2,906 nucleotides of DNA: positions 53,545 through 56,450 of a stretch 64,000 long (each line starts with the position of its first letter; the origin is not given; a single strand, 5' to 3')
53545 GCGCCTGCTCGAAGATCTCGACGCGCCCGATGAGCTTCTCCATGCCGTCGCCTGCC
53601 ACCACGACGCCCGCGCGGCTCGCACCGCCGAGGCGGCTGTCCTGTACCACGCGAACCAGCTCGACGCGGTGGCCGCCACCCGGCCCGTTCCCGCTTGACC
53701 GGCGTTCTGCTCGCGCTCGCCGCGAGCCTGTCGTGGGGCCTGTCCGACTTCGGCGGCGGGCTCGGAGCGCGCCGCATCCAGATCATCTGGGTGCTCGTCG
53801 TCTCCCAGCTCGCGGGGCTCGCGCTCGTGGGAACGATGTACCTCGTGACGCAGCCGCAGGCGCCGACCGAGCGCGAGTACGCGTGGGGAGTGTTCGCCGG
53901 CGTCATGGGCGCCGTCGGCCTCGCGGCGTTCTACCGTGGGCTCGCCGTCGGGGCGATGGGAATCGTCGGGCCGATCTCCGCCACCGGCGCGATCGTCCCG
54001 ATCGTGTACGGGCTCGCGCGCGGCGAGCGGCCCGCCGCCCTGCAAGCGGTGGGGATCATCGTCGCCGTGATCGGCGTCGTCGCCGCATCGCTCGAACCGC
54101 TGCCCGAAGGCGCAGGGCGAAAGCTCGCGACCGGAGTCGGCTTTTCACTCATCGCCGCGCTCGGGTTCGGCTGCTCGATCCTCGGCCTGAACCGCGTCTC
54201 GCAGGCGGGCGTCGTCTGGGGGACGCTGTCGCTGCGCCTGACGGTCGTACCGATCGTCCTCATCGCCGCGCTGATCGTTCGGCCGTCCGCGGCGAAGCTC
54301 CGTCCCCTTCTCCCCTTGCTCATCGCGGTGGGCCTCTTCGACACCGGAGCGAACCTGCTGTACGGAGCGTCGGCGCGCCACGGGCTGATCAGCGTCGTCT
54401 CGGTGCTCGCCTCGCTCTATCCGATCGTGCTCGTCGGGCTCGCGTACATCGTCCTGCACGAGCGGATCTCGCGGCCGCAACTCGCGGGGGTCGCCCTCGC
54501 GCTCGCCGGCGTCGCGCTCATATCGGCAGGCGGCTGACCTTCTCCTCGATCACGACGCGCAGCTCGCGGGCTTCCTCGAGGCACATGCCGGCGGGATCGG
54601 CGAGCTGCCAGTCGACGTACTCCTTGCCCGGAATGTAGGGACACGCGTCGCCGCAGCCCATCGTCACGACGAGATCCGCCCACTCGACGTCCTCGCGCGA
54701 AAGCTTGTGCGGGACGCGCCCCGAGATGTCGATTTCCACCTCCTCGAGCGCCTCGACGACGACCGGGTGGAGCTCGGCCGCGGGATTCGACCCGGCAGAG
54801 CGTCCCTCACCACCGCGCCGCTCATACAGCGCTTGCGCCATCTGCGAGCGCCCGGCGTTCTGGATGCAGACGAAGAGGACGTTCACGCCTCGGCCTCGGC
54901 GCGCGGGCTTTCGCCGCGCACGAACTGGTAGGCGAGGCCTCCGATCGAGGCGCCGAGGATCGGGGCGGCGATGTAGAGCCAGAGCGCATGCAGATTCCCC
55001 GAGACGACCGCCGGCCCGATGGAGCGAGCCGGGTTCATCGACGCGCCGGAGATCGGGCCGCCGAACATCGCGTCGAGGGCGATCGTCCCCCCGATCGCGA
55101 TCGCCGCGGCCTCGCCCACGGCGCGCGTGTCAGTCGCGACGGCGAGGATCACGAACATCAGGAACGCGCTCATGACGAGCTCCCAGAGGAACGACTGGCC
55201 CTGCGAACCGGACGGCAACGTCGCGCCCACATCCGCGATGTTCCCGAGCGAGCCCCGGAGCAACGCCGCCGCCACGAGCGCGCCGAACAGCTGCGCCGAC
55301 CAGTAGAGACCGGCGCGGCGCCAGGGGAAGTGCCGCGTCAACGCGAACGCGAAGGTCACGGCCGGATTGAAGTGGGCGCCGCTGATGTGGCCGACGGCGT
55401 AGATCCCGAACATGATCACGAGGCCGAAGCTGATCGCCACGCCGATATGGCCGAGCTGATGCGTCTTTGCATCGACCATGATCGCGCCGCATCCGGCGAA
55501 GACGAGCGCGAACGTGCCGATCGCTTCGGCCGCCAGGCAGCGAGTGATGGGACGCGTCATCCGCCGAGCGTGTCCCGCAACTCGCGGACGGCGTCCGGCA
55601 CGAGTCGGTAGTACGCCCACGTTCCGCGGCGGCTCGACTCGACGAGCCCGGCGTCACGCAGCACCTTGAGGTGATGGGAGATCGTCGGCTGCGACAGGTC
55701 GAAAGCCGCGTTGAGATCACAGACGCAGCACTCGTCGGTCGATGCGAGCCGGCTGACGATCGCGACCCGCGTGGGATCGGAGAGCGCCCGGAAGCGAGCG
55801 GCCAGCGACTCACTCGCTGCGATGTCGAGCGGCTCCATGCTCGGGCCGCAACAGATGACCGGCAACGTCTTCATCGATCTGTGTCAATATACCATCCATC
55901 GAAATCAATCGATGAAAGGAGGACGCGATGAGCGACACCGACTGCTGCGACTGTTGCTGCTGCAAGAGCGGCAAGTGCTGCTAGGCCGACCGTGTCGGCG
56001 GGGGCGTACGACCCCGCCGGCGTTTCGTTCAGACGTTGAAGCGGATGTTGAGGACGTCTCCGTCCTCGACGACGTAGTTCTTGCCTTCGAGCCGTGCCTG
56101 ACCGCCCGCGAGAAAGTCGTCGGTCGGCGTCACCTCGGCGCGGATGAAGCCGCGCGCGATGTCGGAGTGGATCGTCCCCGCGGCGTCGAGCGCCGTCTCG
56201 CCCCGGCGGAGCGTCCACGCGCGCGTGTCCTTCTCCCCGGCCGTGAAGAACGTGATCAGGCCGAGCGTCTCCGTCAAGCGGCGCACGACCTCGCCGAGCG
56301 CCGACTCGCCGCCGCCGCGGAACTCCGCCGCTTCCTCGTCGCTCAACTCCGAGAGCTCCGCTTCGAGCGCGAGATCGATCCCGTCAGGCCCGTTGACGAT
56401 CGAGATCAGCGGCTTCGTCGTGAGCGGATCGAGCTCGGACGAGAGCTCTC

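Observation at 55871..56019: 18-codon poly-cysteine gene (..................) divergent from ArsR/SmtB: candidate ultra-short metallothionein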

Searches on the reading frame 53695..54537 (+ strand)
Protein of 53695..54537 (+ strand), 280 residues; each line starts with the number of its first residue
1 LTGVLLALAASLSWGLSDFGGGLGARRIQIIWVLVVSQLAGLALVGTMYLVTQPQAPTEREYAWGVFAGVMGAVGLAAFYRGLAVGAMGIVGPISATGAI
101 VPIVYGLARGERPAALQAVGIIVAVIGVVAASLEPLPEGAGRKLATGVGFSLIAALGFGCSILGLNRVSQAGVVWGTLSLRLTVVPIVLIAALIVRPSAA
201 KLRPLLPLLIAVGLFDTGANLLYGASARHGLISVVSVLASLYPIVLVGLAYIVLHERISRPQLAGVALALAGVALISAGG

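Call 4: search_protein_families(library=pfam, proteins=[window:53695-54537:+])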
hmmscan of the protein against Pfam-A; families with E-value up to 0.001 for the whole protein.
window:53695-54537:+ (280 aa): 1 family
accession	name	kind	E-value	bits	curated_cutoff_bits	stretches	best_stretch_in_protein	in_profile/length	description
PF00892.27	EamA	-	7.5e-22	78.5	28.2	2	147-277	3-134/135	EamA-like transporter family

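Call 32: search_protein_families(library=ncbifam, proteins=[window:53695-54537:+], max_evalue=0.00001)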
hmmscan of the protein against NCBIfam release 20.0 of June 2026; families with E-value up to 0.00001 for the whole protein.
window:53695-54537:+ (280 aa): 0 families

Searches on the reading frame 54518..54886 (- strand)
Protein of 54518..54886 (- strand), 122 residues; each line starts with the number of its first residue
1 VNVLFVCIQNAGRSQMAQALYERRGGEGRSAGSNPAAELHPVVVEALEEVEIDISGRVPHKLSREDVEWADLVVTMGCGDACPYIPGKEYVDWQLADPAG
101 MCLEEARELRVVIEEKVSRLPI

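Call 4: search_protein_families(library=pfam, proteins=[window:54518-54886:-])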
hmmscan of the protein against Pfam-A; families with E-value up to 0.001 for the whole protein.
window:54518-54886:- (122 aa): 1 family
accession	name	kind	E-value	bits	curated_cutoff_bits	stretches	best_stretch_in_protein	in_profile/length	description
PF01451.26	LMWPc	-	1.2e-16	61.6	23.2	1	3-119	1-142/144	Low molecular weight phosphotyrosine protein phosphatase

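Call 32: search_protein_families(library=ncbifam, proteins=[window:54518-54886:-], max_evalue=0.00001)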
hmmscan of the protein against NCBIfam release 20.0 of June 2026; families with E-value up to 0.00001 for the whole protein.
window:54518-54886:- (122 aa): 3 families
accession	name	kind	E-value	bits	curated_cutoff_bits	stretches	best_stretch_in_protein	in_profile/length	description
TIGR02689.1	ars_reduc_gluta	equivalog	3.9e-16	59.4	157.6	1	2-120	2-125/126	arsenate reductase, glutathione/glutaredoxin type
TIGR02691.1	arsC_pI258_fam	equivalog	6.1e-15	55.6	174.3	1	3-116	1-125/129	arsenate reductase (thioredoxin)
NF010053.0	PRK13530.1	subfamily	7.7e-15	55.4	215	1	3-119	6-127/133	arsenate reductase (thioredoxin)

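Call 57: search_solved_structures(query=window:54518-54886:-, max_evalue=0.000001, show_alignments=1)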
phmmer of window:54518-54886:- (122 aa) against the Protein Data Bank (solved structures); distinct sequences matched with E-value up to 0.000001: 15.
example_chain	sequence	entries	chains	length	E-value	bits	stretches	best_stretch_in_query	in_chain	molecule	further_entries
3t38_A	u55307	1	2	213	2.9e-30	108.5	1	2-112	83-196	Arsenate Reductase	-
2l17_A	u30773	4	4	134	1.6e-15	60.9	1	2-120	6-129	Arsenate reductase | Glutaredoxin arsenate reductase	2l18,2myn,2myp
2l19_A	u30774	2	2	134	3.5e-15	59.8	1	2-120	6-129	Arsenate reductase | Glutaredoxin arsenate reductase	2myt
2myu_A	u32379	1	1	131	6.9e-15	58.9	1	2-120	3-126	Glutaredoxin arsenate reductase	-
1lju_A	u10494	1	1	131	3.6e-12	50.1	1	3-114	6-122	arsenate reductase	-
2cd7_A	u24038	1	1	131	6.9e-12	49.2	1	3-114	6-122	PROTEIN ARSC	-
1ljl_A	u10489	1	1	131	9.6e-12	48.7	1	3-114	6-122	arsenate reductase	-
3rh0_A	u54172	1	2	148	1e-11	48.7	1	2-119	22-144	ARSENATE REDUCTASE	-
1jf8_A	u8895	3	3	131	8.9e-11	45.6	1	3-114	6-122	arsenate reductase | Protein arsC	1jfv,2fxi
1rxe_A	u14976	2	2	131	1.4e-10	45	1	3-114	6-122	Arsenate reductase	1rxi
1lk0_A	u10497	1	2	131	1.4e-10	44.9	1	3-114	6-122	arsenate reductase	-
1y1l_A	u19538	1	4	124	4.5e-09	40.1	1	3-120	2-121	arsenate reductase (arsC)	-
1jl3_A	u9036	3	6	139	6.9e-09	39.5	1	3-100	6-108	ARSENATE REDUCTASE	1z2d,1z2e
8p5n_A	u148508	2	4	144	7.4e-08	36.2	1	2-111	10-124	Low molecular weight phosphatase family protein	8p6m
2ipa_B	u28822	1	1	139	1.3e-07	35.4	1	3-100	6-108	Protein arsC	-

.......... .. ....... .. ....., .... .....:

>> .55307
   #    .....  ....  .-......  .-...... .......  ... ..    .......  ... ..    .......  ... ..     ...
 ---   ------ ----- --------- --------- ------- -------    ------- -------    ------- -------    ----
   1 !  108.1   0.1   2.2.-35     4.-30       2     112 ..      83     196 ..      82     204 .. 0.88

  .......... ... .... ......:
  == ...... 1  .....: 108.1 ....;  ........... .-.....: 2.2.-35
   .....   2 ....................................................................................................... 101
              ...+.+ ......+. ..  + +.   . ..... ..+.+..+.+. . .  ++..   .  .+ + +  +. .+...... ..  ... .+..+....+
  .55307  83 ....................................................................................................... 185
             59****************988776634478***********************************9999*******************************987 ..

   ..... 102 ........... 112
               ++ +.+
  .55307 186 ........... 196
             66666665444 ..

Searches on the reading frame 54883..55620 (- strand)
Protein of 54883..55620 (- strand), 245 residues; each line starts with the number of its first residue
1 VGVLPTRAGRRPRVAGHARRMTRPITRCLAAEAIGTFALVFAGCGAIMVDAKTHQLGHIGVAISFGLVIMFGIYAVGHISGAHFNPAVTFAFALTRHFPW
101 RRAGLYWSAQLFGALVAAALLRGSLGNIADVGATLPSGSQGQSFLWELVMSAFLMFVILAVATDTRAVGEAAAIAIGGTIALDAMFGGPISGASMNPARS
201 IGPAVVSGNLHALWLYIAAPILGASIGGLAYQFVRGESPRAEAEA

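Call 4: search_protein_families(library=pfam, proteins=[window:54883-55620:-])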
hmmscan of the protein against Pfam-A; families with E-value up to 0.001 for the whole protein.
window:54883-55620:- (245 aa): 1 family
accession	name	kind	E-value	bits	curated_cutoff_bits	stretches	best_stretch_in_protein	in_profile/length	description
PF00230.25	MIP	-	9.2e-57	192.8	25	1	26-231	8-222/222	Major intrinsic protein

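Call 32: search_protein_families(library=ncbifam, proteins=[window:54883-55560:-], max_evalue=0.00001)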
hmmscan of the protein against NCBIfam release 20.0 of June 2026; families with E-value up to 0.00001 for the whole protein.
window:54883-55560:- (225 aa): 4 families
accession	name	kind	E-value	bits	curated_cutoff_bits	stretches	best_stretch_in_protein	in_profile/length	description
TIGR00861.1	MIP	subfamily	1.7e-51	175.1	171.25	1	11-211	1-224/224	MIP family channel protein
NF003838.0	PRK05420.1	equivalog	2.9e-42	144.7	256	1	7-216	3-228/231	aquaporin Z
NF045553.1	AquGlycerPorinGla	equivalog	1.3e-15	57.4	400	1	10-100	10-104/290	aquaglyceroporin Gla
NF043012.1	LacAcidTportLarD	equivalog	1.3e-06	28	390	0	22-100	17-96/237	D/L-lactic acid transporter LarD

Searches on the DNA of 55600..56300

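Call 51: search_rna_families(source=window, start=55600, end=56300, threshold=evalue, max_evalue=1)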
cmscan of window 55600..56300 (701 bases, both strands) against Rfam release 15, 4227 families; matches with E-value up to 1: 0.
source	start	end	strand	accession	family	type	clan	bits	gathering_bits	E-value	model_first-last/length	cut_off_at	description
